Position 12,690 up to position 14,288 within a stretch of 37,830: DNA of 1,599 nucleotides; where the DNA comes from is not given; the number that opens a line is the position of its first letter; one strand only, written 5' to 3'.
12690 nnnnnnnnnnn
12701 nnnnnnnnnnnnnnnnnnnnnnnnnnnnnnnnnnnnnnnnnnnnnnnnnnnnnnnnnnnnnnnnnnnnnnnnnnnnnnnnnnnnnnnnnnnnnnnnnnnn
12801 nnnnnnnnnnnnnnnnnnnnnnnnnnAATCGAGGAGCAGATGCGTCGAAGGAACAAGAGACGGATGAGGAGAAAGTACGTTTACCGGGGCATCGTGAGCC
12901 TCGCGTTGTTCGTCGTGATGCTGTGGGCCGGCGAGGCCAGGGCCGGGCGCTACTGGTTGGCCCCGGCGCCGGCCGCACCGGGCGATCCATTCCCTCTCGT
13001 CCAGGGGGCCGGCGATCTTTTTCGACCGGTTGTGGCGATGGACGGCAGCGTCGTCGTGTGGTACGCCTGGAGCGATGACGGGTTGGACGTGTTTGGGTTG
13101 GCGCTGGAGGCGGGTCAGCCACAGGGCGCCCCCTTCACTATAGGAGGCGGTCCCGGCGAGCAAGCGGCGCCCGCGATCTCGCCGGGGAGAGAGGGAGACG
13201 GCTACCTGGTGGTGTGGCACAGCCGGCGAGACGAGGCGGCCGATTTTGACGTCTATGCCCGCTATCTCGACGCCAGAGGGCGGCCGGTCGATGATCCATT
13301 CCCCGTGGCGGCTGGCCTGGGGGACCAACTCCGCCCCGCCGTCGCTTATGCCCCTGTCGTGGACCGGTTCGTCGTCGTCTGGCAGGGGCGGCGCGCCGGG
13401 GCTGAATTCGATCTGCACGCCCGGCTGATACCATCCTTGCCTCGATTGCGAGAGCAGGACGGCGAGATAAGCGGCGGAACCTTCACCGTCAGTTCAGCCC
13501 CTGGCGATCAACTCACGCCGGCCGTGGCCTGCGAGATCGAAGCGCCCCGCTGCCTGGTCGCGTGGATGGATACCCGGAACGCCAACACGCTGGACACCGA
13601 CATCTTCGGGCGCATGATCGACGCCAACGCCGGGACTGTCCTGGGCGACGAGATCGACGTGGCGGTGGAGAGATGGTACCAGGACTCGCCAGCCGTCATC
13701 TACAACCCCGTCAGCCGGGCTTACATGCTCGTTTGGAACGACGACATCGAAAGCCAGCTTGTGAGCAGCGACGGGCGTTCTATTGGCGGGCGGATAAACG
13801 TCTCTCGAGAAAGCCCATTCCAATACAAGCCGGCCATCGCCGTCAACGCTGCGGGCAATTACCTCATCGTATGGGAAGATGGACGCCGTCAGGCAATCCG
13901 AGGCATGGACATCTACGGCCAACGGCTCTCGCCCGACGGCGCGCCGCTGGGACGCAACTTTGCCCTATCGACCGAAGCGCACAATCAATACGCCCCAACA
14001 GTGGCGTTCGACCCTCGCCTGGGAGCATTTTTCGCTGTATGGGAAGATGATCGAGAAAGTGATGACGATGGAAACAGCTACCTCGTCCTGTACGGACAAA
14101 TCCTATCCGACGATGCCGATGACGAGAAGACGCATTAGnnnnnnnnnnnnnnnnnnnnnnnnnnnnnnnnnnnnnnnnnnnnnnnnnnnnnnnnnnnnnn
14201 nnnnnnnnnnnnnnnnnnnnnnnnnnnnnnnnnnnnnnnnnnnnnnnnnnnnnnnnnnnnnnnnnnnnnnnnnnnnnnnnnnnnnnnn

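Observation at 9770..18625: Six-gene cluster wiring a giant bactofilin fusion to a Ras-like GTPase and two Roadblock/LC7 proteins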

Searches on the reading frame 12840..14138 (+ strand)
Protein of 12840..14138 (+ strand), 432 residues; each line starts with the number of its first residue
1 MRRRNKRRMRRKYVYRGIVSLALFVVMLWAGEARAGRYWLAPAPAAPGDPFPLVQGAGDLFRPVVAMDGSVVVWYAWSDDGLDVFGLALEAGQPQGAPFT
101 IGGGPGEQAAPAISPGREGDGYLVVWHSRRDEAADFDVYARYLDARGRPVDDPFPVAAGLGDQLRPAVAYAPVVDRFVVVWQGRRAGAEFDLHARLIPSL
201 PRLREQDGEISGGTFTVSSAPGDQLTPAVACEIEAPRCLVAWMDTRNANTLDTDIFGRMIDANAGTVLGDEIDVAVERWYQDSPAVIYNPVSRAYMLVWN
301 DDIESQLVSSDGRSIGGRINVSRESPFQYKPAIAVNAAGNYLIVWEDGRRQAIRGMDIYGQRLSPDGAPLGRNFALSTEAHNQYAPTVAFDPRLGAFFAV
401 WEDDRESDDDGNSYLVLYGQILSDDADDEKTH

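Call 4: search_protein_families(library=pfam, proteins=[window:12840-14138:+], max_evalue=0.01)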
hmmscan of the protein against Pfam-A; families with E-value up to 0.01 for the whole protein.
window:12840-14138:+ (432 aa): 0 families

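Call 5: search_protein_families(library=ncbifam, proteins=[window:12840-14138:+], max_evalue=0.01)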
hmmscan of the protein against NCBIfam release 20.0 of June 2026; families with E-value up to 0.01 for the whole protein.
window:12840-14138:+ (432 aa): 0 families

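Call 44: search_solved_structures(query=A3, max_evalue=10)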
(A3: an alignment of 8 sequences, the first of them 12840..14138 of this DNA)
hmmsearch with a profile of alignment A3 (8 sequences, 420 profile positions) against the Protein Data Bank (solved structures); distinct sequences matched with E-value up to 10: 1.
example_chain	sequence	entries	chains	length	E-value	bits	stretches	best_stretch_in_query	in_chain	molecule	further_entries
6gxs_A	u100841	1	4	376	3.2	9.7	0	88-181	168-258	CV39L lectin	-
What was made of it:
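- Tried and rejected: The g2 orthologue profile against PDB sequences gave nothing (call 44).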

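Call 49: find_homologous_proteins(query=window:12840-14138:+, max_evalue=0.001)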
Query window:12840-14138:+ (432 aa): 99 proteins with E <= 0.001 among 8000 candidates.
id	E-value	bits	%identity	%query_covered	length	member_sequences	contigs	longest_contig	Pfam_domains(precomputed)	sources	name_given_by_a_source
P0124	4.9e-286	967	100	98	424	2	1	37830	-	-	-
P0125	1.7e-142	494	58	96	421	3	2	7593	PF22847.3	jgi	-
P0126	3.6e-141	490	55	95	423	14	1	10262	-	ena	-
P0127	5.5e-141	489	57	96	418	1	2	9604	PF22847.3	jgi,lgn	-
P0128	2.9e-140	487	58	90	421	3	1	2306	PF22847.3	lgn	-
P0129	9.1e-137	475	56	91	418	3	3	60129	-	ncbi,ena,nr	ncbi:MAG: hypothetical protein ISS49_12160 [Anaerolineae bacterium]|nr:hypothetical protein [Anaerol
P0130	9.1e-137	475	59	91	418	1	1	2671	PF22847.3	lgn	-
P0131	2.6e-135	470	54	94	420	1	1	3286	-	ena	-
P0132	1.4e-131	458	55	91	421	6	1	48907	PF22847.3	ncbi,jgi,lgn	-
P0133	7.6e-131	456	58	86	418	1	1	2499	PF22847.3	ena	-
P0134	9.1e-129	449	53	97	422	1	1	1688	-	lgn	-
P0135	2.5e-100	355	49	91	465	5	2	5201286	-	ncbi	-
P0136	2.1e-99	352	47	89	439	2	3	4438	-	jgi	jgi:hypothetical protein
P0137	3.8e-99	351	48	88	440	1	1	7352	-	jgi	jgi:hypothetical protein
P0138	3.0e-98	348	46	94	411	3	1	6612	-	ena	-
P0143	2.4e-90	322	43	94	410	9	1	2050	PF22847.3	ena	-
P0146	5.9e-59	219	32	95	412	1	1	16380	PF22847.3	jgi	-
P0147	1.4e-57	214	30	89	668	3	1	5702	PF22847.3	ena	-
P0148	2.9e-56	210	30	87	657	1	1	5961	PF22847.3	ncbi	ncbi:MAG: hypothetical protein ACP5GX_06475, partial [Anaerolineae bacterium]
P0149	1.2e-53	201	34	81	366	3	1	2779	PF22847.3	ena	-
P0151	4.1e-44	170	30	80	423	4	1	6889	PF22847.3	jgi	-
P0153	4.0e-39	153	29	89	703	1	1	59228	PF22847.3,PF00395.26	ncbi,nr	ncbi:MAG: S-layer homology domain-containing protein [Chloroflexota bacterium]|nr:S-layer homology d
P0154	3.2e-37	147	33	69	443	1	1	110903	PF22847.3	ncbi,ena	-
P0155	6.9e-36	143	31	72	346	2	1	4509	PF22847.3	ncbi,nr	ncbi:MAG: hypothetical protein MUE66_06500, partial [Acidimicrobiia bacterium]|nr:hypothetical prote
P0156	1.4e-35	142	33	75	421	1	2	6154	PF22847.3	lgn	-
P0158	4.1e-34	137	28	86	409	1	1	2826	PF22847.3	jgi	jgi:hypothetical protein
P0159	6.3e-33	133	33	59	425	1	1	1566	PF22847.3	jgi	jgi:hypothetical protein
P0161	2.2e-32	131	30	74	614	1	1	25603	PF22847.3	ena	-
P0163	3.5e-24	104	29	66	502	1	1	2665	PF22847.3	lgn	-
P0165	7.0e-23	100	25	72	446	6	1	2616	PF22847.3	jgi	jgi:hypothetical protein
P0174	5.4e-18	84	25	70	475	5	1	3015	PF22847.3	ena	-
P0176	3.1e-16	78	26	70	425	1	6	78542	PF22847.3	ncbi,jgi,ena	-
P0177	3.8e-16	78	28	72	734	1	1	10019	PF22847.3,PF00149.34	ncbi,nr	ncbi:MAG: hypothetical protein GY710_05740 [Desulfobacteraceae bacterium]|nr:hypothetical protein [D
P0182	8.1e-15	73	28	70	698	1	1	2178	PF22847.3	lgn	-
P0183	9.7e-15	73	26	62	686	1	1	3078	PF22847.3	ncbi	ncbi:MAG: hypothetical protein ACUVWB_11855, partial [Anaerolineae bacterium]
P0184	1.2e-14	73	26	82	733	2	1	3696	PF03080.23,PF22847.3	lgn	-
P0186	8.0e-14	70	28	77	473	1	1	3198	PF22847.3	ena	-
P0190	4.4e-13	68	27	69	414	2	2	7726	PF22847.3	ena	-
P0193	2.0e-12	65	24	73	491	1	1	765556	PF22847.3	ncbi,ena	-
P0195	4.4e-12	64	26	73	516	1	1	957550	PF22847.3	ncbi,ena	-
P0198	2.3e-11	62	28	61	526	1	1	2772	PF22847.3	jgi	jgi:hypothetical protein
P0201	4.9e-11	61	27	68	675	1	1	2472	PF22847.3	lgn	-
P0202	6.3e-11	60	26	85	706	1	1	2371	PF22847.3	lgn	-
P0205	5.2e-10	57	25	72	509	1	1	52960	PF22847.3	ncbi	-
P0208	2.2e-9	55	26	76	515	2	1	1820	PF22847.3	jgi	-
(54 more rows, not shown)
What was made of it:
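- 12840..14138 (+): g2: N-terminal TM helix or signal anchor plus an extracytoplasmic beta-propeller (432 aa). Homologues carry PF22847, and some are fused to SLH, PKD or FlgD-Ig domains (call 49).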

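Call 51: find_encoding_contigs(protein=P0135, flank=10000, max_places=1)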
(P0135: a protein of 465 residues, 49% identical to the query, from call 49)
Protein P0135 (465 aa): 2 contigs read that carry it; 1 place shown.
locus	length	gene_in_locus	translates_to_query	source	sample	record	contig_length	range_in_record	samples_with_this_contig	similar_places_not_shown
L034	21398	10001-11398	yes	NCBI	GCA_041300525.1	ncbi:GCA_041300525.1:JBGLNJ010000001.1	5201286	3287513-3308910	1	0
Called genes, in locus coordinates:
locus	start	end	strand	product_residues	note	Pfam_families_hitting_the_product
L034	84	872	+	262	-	PF10127:RlaP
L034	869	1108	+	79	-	PF18882:DUF5647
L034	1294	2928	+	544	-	PF01019:G_glu_transpept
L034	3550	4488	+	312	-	PF03781:FGE-sulfatase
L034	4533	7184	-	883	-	PF13287:Fn3_assoc (weak), PF13290:CHB_HEX_C_1, PF08757:CotH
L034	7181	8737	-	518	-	-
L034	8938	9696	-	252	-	-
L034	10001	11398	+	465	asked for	-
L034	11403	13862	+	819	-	-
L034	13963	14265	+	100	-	-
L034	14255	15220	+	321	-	PF20030:bpMoxR (weak), PF07726:AAA_3, PF07728:AAA_5, PF17863:AAA_lid_2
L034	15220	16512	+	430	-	PF01882:DUF58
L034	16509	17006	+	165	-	-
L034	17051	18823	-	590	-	PF02518:HATPase_c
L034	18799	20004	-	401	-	PF22691:Thiolase_C_1 (faint), PF08545:ACP_syn_III, PF08541:ACP_syn_III_C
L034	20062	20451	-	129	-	-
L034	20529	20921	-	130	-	-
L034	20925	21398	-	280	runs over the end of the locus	PF02645:DegV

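Call 57: predict_structure(alignment_id=A4)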
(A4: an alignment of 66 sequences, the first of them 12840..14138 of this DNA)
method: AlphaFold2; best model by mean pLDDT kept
length: 432 residues; sequences in the alignment: 66
mean_pLDDT: 92.7   pTM: 0.89
mean pLDDT of the five models: 92.7, 91.9, 91.7, 91.1, 90.9
residues with pLDDT >= 90: 356; 70-90: 52; 50-70: 22; < 50: 2
segments of 3 or more residues with pLDDT < 50: none
pLDDT, mean of each block of 10 residues (from residue 1): 67 83 76 65 77 92 97 96 97 93 96 96 98 96 97 95 98 98 93 97 90 94 98 98 97 97 98 96 98 98 95 97 93 98 97 95 97 95 97 96 94 95 76 44
secondary structure, 60 per line:
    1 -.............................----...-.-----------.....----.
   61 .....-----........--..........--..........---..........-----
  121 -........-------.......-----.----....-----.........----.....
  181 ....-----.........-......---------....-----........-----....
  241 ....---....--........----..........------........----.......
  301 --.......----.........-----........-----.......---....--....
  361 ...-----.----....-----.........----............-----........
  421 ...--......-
elements in order: H2-30 E51-55 E60-65 E71-78 E81-90 E93-102 E106-115 E122-129 E137-143 E154-157 E163-171 E176-184 E190-198 H200-205 E215-218 E224-231 E237-244 H248-251 E254-261 E266-275 E282-289 E294-300 E303-309 E314-322 E328-335 E341-347 H351-354 E357-363 E374-377 E383-391 E396-407 E413-423 H426-431
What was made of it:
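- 12840..14138 (+): AF2 with 66 sequences: pLDDT 92.7, pTM 0.89, helix 2-30 then all-beta (call 57).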

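Call 61: fold_search(model_id=the predicted structure, library=pdb)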
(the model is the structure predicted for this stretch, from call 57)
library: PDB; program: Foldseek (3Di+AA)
matches with E <= 10: 1201; with E <= 0.001: 848
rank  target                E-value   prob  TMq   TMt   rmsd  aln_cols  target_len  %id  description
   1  3h6j                  5.7e-09  1.00  0.50  0.50  16.4       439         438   13  Crystal structure of a putative neuraminidase from Pseudomonas aeruginosa (released 2009-05-12)
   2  5mum                  9.6e-09  1.00  0.55  0.60   6.2       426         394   10  Glycoside Hydrolase BACINT_00347 (released 2017-04-26)
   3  8vwp_A                1.4e-08  1.00  0.43  0.38   7.6       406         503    7  Langya Virus attachment (G) glycoprotein with K85L/L86K mutation (released 2024-05-01)
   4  8tvi_A                1.8e-08  1.00  0.45  0.39  14.6       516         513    7  Langya Virus G glycoprotein (LayV G) with stabilizing mutations (released 2024-05-01)
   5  9leo_H                2.1e-08  1.00  0.43  0.43  12.5       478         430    8  LayV-G Head in complex of LayG-1069 and LayG-1133 (released 2025-10-01)
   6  8wjb_B                2.1e-08  1.00  0.40  0.41  11.8       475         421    7  Structural insights into the Langya virus attachment glycoprotein (released 2024-10-02)
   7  4r40_C                2.8e-08  1.00  0.43  0.45   5.5       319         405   12  Crystal Structure of TolB/Pal complex from Yersinia pestis. (released 2014-09-03)
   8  4pwz_B                2.9e-08  1.00  0.40  0.42   8.3       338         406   14  Crystal structure of TolB protein from Yersinia pestis CO92 (released 2014-04-02)
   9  5nop_B                3.7e-08  1.00  0.42  0.42  11.6       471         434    7  Structure of Mojiang virus attachment glycoprotein (released 2017-07-19)
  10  4pwz_A                3.9e-08  1.00  0.40  0.42   8.1       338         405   13  Crystal structure of TolB protein from Yersinia pestis CO92 (released 2014-04-02)
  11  7zm5_A                4.1e-08  1.00  0.43  0.43  12.7       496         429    8  Structure of Mossman virus receptor binding protein (released 2023-09-13)
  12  9ejo                  4.5e-08  1.00  0.51  0.62   6.7       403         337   10  Crystal structure of WDR91 in complex with XS381295 (released 2025-02-26)
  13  8jzb_B                4.5e-08  1.00  0.42  0.35  12.0       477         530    6  Langya Henipavirus attachment protein (released 2024-04-17)
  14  8wjb_A                5.3e-08  1.00  0.45  0.46   6.6       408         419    8  Structural insights into the Langya virus attachment glycoprotein (released 2024-10-02)
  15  8k80_A                5.8e-08  1.00  0.39  0.39  12.2       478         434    6  Crystal structure of Langya Virus attachment (G) glycoprotein (released 2023-09-13)
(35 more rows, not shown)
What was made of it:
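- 12840..14138 (+): Foldseek hits are generic propellers (sialidase, GH, TolB, WD40; TM about 0.5) (call 61).
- On Beta-propeller, PF22847 (Glyco_hydro_43_rel)-like (g2): The fold is shown with confidence (pLDDT 92.7, call 57; propeller hits with TM 0.5-0.55, call 61).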

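Call 66: search_protein_families(library=pfam, proteins=[L034:8521-9966:+], max_evalue=0.001)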
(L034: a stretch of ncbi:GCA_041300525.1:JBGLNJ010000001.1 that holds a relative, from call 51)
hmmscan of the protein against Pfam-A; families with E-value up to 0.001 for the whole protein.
L034:8521-9966:+ (482 aa): 1 family
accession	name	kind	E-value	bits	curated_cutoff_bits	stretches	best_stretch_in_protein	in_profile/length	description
PF18930.5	DUF5679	-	1.3e-07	32.1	27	1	435-470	1-36/40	Domain of unknown function (DUF5679)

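Call 77: search_protein_families(library=padloc, proteins=[window:12840-14138:+], max_evalue=0.001)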
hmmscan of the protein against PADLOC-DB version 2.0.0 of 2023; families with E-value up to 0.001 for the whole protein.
window:12840-14138:+ (432 aa): 0 families

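Call 80: find_encoding_contigs(protein=P0146, flank=8000, max_places=1)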
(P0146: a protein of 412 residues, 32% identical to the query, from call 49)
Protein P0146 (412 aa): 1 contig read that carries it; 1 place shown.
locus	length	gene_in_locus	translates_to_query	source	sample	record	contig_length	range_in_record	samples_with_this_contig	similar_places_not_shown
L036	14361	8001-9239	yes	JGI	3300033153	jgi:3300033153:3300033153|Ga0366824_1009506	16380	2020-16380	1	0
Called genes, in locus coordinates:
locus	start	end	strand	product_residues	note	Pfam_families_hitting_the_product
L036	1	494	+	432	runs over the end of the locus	PF00291:PALP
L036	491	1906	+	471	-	PF00696:AA_kinase, PF13840:ACT_7, PF22468:ACT_9, PF01842:ACT, PF13840:ACT_7, PF01842:ACT, PF22468:ACT_9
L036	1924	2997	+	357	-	PF01118:Semialdhyde_dh, PF02774:Semialdhyde_dhC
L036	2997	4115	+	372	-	-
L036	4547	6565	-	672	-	PF13620:CarboxypepD_reg, PF13715:CarbopepD_reg_2 (weak), PF16371:MetallophosN (faint), PF13620:CarboxypepD_reg, PF13200:DUF4015, PF14871:GHL6 (weak)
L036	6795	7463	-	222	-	-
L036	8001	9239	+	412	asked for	PF22847:Glyco_hydro_43_rel (faint)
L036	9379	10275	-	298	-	PF00149:Metallophos, PF12850:Metallophos_2 (weak)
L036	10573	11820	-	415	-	PF07992:Pyr_redox_2, PF13738:Pyr_redox_3 (weak), PF00070:Pyr_redox, PF18267:Rubredoxin_C (weak)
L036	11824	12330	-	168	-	PF12797:Fer4_2 (faint), PF13237:Fer4_10 (faint), PF13247:Fer4_11, PF12838:Fer4_7 (weak), PF13187:Fer4_9 (weak), PF00037:Fer4, PF12837:Fer4_6 (weak), PF13187:Fer4_9 (weak), +4 more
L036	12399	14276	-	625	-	PF03063:Prismane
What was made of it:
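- Tried and rejected: A distant g2 paralogue (P0146) has no MMPL-like neighbour (call 80).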
